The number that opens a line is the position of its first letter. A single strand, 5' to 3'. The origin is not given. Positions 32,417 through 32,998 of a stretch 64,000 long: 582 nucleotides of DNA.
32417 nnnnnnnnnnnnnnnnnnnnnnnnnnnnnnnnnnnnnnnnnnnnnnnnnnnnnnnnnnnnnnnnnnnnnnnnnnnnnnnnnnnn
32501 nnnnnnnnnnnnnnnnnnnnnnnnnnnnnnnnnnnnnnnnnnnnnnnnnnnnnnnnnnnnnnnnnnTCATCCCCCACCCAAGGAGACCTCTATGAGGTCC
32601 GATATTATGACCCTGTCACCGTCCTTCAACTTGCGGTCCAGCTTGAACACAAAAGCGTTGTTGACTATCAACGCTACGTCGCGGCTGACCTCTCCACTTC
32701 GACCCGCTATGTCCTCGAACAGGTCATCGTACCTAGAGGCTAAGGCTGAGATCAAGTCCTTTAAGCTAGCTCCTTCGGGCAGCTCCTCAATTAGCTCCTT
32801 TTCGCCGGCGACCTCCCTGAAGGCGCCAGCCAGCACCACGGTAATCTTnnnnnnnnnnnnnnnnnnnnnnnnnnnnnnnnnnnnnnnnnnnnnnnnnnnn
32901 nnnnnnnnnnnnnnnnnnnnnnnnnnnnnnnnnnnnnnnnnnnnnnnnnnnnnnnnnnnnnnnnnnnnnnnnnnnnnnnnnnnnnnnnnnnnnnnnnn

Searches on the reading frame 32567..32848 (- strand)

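Call 61: search_protein_families(library=pfam, proteins=[window:32567-32848:-], max_evalue=1)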
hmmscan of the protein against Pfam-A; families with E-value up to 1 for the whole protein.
window:32567-32848:- (93 aa): 3 families
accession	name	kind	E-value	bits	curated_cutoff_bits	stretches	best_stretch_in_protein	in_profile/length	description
PF02597.26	ThiS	-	4.4e-10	40.4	22.5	1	5-82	2-69/76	ThiS family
PF14453.12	ThiS-like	-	0.026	15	26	1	54-81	25-52/57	ThiS-like ubiquitin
PF00216.26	Bac_DNA_binding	-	0.14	12.8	22.4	1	42-87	5-49/90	Bacterial DNA-binding protein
